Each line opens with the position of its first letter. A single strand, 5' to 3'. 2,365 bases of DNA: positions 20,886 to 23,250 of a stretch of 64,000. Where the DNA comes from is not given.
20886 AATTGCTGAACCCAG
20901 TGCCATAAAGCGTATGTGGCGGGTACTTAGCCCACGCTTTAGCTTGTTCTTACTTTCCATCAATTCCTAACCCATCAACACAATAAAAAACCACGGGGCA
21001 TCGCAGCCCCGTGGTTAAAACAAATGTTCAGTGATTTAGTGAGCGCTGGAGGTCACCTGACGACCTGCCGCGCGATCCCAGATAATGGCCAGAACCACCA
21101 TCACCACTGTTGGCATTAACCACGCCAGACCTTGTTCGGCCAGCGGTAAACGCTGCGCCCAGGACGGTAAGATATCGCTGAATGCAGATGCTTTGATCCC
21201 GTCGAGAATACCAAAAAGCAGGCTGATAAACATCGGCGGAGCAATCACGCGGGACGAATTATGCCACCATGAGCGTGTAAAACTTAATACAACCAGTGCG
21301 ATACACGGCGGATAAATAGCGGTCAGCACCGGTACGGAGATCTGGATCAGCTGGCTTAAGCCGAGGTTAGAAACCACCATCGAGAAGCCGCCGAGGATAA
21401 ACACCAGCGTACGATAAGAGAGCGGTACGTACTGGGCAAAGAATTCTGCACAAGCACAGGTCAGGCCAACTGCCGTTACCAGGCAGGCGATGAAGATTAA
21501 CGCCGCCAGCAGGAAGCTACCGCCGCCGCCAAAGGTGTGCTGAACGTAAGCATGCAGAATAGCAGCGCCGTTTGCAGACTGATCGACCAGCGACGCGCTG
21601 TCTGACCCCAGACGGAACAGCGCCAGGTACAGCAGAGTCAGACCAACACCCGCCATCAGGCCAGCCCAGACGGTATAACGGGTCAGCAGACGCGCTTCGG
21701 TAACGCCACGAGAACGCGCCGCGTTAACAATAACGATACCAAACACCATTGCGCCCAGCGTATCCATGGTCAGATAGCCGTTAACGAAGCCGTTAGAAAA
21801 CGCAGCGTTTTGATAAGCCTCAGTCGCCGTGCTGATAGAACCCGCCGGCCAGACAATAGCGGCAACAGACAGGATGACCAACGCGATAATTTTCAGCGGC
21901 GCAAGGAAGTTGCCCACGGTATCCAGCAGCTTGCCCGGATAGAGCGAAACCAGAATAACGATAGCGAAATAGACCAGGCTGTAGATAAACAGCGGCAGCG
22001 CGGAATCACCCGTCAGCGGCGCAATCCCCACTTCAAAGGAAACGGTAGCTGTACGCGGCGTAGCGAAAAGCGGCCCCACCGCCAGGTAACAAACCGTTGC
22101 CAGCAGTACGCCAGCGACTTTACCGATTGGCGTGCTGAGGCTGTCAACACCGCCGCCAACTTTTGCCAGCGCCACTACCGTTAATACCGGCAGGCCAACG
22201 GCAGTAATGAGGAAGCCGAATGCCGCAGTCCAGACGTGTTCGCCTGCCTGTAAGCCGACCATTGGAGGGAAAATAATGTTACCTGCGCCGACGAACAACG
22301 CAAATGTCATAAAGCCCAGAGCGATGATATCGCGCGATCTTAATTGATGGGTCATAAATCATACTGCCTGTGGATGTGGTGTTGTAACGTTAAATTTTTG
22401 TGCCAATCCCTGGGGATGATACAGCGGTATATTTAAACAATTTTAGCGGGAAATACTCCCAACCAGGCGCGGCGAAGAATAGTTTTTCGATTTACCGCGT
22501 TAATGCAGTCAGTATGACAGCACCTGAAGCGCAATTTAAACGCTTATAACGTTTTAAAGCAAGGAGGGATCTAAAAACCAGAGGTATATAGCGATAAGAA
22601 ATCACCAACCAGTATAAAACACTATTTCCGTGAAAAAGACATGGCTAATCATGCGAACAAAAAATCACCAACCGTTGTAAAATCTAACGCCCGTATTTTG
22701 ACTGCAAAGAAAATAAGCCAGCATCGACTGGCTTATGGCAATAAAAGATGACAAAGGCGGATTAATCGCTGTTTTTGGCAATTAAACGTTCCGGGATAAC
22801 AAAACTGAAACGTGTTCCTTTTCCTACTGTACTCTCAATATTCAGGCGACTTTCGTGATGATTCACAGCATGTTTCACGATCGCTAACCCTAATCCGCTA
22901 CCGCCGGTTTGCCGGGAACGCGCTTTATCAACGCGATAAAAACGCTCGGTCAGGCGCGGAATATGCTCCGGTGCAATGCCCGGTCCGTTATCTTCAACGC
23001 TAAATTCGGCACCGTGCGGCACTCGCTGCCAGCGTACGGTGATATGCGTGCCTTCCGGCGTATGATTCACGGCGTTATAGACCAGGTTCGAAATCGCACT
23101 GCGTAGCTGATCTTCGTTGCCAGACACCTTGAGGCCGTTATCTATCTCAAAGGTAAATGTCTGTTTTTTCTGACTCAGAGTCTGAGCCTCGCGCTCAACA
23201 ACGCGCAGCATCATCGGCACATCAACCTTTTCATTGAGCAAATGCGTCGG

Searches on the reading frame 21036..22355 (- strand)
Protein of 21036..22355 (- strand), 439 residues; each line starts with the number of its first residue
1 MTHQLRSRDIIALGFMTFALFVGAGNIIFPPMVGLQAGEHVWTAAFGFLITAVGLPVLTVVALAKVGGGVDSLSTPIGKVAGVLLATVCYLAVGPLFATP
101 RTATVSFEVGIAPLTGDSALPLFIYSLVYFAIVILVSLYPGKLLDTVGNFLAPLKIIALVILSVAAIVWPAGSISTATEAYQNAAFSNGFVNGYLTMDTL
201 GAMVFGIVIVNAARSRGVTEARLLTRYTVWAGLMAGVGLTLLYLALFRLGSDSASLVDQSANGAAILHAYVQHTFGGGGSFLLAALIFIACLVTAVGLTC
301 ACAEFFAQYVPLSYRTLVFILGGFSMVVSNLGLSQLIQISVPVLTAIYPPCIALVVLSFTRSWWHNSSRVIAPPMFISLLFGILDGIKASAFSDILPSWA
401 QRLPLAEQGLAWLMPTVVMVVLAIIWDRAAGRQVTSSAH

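Call 9: find_related_loci(query=window:21036-22355:-, collection=genome_contigs, flank=2500)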
Query window:21036-22355:- (439 aa) in genome_contigs; peptide patterns used: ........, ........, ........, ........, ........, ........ (x = any residue, [..] = any of these).
600 stretches matched a pattern (row limit reached: there are more); 509 encode a relative of the query (tblastn E <= 1e-3); the best 80 are kept; 80 distinct loci.
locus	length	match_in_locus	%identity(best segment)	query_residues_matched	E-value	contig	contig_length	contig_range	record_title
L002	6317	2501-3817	100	1-439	0e+0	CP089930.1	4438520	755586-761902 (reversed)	Escherichia coli strain E69 chromosome, complete genome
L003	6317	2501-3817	100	1-439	0e+0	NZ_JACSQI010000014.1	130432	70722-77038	Escherichia whittamii strain Sa2BVA5 NODE_14_length_130432_cov_8.821863, whole genome shotgun sequence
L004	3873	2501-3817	100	1-439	0e+0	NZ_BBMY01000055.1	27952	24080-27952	Escherichia albertii NBRC 107761 = DSM 17582 strain NBRC 107761, whole genome shotgun sequence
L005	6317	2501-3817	100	1-439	0e+0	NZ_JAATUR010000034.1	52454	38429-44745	Escherichia coli strain SCPM-O-B-8794 34length=52454, whole genome shotgun sequence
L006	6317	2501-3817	99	1-439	0e+0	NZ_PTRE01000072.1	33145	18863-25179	Escherichia sp. MOD1-EC7003 MOD1-EC7003_72_length_33145_cov_118, whole genome shotgun sequence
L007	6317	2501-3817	100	1-439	0e+0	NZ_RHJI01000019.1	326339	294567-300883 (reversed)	Escherichia sp. E1V33 1V33_19_consensus, whole genome shotgun sequence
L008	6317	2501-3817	95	1-439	0e+0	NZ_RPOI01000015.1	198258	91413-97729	Citrobacter youngae strain CCUG 30791 citrobacter_youngae_CCUG30791T_0000015, whole genome shotgun sequence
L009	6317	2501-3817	95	1-439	0e+0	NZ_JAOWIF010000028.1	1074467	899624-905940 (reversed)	Citrobacter sp. Cu233 218, whole genome shotgun sequence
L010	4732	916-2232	95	1-439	0e+0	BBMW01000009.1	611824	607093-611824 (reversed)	Citrobacter werkmanii NBRC 105721 DNA, contig: CIWKM09, whole genome shotgun sequence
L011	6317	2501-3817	95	1-439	0e+0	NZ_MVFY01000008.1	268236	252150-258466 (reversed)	Citrobacter portucalensis strain A60 A60_S7_L001_NODE_8_length_268236_cov_20.1223, whole genome shotgun sequence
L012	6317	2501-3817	95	1-439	0e+0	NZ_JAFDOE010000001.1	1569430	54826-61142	Citrobacter sp. FP75 contig1, whole genome shotgun sequence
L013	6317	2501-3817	95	1-439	0e+0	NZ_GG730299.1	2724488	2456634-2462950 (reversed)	Citrobacter youngae ATCC 29220 Scfld0, whole genome shotgun sequence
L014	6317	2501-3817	94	1-439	0e+0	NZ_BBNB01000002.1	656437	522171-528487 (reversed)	Citrobacter sedlakii NBRC 105722, whole genome shotgun sequence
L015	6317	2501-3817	95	1-439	0e+0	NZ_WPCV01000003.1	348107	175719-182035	Citrobacter sp. On2M On2M_3, whole genome shotgun sequence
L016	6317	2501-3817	94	1-439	0e+0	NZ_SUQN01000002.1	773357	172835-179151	Citrobacter gillenii strain UMG736 UMG736_2, whole genome shotgun sequence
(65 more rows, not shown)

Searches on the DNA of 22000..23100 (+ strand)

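Call 4: search_dna_similar(query=window:22356-22761:+, collection=ecoli_genomes, mode=near, max_rows=30, rows=spread)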
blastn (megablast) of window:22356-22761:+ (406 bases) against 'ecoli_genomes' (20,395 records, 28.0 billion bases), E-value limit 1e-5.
Records with a match: 5425; places in all: 5426; records where one place covers at least 80% of the query: 5425.
Genomes with a match: 5425 of 5426; with a place that covers at least 80% of the query: 5425. Places per genome that has any: lowest 1, median 1, highest 2. On chromosomes: 5425 places; on plasmids: 1.
Best place of each record, by identity: >=99% 4047; 95-99% 1378.
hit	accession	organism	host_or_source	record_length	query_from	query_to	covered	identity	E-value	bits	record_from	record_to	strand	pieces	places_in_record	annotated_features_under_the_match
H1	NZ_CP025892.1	Escherichia coli strain 503025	Homo sapiens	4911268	1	406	100%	100.0%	0e+0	750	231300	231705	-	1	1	none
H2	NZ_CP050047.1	Escherichia coli strain 90-1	broiler chicken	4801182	1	406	100%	100.0%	0e+0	750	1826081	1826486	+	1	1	none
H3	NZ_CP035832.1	Escherichia coli strain 025542-1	Homo sapiens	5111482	1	406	100%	100.0%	0e+0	750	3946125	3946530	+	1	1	none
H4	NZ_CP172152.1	Escherichia coli strain GF31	chicken meat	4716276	1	406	100%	100.0%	0e+0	750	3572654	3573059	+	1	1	none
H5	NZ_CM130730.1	Escherichia coli strain IAL7255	Homo sapiens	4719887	1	406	100%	100.0%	0e+0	750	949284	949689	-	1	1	none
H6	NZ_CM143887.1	Escherichia coli strain E10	Homo sapiens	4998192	1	406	100%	100.0%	0e+0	750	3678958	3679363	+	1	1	none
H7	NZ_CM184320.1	Escherichia coli strain ES10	Aquarana catesbeiana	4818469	1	406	100%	100.0%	0e+0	750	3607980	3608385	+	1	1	none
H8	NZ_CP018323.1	Escherichia coli strain KSC9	porcine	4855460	1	406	100%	99.8%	0e+0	745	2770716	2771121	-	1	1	none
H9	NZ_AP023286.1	Escherichia coli strain 2018-18.25PC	Sus scrofa domesticus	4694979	1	406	100%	99.8%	0e+0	745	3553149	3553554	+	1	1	none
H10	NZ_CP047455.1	Escherichia coli strain ZF31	a feces sample of swine origin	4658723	1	406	100%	99.8%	0e+0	745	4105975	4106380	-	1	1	none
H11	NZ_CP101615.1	Escherichia coli strain DC71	giant panda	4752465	1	406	100%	99.8%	0e+0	745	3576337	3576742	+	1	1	none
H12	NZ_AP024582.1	Escherichia coli strain Ec387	Sus scrofa domesticus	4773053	1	406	100%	99.8%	0e+0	745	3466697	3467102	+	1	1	none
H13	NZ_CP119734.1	Escherichia coli strain E92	bovine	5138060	1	406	100%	99.8%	0e+0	745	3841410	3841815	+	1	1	none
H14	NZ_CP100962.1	Escherichia coli strain ET358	sediment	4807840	1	406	100%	99.8%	0e+0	745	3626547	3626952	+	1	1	none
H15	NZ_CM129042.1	Escherichia coli strain 400660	Homo sapiens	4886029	1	406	100%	99.8%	0e+0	745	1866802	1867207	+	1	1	none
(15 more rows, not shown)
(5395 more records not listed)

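Call 7: search_rna_families(source=window, start=22000, end=23100, threshold=evalue, max_evalue=10)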
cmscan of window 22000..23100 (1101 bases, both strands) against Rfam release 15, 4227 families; matches with E-value up to 10: 1.
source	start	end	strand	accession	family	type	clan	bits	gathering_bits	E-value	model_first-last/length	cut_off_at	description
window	22713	22784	-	RF00023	tmRNA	Gene;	CL00001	8.4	47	0.63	88-140/374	no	transfer-messenger RNA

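Call 35: search_dna_similar(query=window:22656-22687:+, collection=ecoli_genomes, mode=distant, max_evalue=10, max_rows=12, rows=spread)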
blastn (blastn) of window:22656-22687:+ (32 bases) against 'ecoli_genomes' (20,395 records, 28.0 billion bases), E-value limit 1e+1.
Records with a match: 5425; places in all: 5425; records where one place covers at least 80% of the query: 5425.
Genomes with a match: 5425 of 5426; with a place that covers at least 80% of the query: 5425. Places per genome that has any: lowest 1, median 1, highest 1. On chromosomes: 5424 places; on plasmids: 1.
Best place of each record, by identity: >=99% 3841; 95-99% 1581; 90-95% 3.
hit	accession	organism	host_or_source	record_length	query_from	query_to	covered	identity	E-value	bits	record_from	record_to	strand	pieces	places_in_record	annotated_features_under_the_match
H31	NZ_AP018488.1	Escherichia coli O157:H7 strain PV15-279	Homo sapiens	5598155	1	32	100%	100.0%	1e-7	59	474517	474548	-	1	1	none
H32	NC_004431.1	Escherichia coli CFT073 strain CFT073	-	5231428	1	32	100%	100.0%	1e-7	59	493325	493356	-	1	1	none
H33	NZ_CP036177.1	Escherichia coli strain WCHEC025970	Homo sapiens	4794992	1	32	100%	100.0%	1e-7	59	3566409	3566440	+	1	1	none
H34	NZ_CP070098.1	Escherichia coli strain FDAARGOS_1370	Homo sapiens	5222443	1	32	100%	100.0%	1e-7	59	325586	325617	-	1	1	none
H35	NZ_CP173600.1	Escherichia coli strain 98191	Homo sapiens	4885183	1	32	100%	100.0%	1e-7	59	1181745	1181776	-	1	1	none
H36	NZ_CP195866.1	Escherichia coli strain FXCREC043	Homo sapiens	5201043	1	32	100%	100.0%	1e-7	59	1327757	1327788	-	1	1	none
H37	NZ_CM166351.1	Escherichia coli strain CH4790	Homo sapiens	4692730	1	32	100%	100.0%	1e-7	59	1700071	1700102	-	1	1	none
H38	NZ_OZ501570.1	Escherichia coli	Homo sapiens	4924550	1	32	100%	100.0%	1e-7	59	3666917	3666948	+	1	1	none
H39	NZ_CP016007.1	Escherichia coli strain NGF1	Mus musculus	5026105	1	32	100%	96.9%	6e-6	55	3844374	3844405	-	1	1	none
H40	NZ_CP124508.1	Escherichia coli strain AVS0068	environmental: river near WWTP effluent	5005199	1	32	100%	96.9%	6e-6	55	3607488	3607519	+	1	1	none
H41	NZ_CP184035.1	Escherichia coli strain 1437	Homo sapiens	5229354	1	32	100%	96.9%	6e-6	55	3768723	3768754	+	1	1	none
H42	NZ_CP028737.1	Escherichia coli strain A39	Zyzomys argurus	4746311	4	32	91%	96.6%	3e-4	49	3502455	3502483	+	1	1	none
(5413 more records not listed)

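Call 36: search_dna_similar(query=window:22593-22624:+, collection=ecoli_genomes, mode=distant, max_evalue=10, max_rows=12, rows=spread)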
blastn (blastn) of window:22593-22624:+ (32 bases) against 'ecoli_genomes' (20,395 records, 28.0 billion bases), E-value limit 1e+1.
Records with a match: 5426; places in all: 5426; records where one place covers at least 80% of the query: 5425.
Genomes with a match: 5425 of 5426; with a place that covers at least 80% of the query: 5425. Places per genome that has any: lowest 1, median 1, highest 2. On chromosomes: 5424 places; on plasmids: 2.
Best place of each record, by identity: >=99% 4982; 95-99% 294; 90-95% 149; 80-90% 1.
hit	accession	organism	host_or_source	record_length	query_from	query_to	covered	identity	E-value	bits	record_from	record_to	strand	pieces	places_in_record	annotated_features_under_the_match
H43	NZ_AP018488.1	Escherichia coli O157:H7 strain PV15-279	Homo sapiens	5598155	1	32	100%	100.0%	1e-7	59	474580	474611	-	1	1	none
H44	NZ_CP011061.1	Escherichia coli str. Sanji strain Sanji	pheasant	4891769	1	32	100%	100.0%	1e-7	59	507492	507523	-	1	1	none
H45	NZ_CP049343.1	Escherichia coli strain UMB200201_11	Homo sapiens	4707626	1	32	100%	100.0%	1e-7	59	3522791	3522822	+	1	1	none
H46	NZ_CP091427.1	Escherichia coli strain 1000C-3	hospital wastewater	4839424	1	32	100%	100.0%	1e-7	59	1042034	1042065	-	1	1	none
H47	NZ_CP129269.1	Escherichia coli strain STEC1589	Homo sapiens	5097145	1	32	100%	100.0%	1e-7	59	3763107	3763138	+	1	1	none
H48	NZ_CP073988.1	Escherichia coli strain MB10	Poultry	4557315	1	32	100%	100.0%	1e-7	59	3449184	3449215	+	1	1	none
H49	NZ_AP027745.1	Escherichia coli strain 2017-01-4CC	Homo sapiens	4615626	1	32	100%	100.0%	1e-7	59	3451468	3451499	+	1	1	none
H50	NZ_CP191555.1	Escherichia coli strain A3019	patient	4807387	1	32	100%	100.0%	1e-7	59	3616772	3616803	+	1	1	none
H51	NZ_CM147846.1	Escherichia coli strain 32F4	Calf of Bos taurus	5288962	1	32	100%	100.0%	1e-7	59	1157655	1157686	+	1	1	none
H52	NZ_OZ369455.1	Escherichia coli strain Esc24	not applicable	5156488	1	32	100%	100.0%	1e-7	59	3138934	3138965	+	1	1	none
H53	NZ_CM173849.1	Escherichia coli strain 1332KP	Homo sapiens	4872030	1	32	100%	100.0%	1e-7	59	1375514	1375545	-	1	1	none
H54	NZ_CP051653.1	Escherichia coli strain RM13752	missing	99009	9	30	69%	95.5%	2e+0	37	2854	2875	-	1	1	none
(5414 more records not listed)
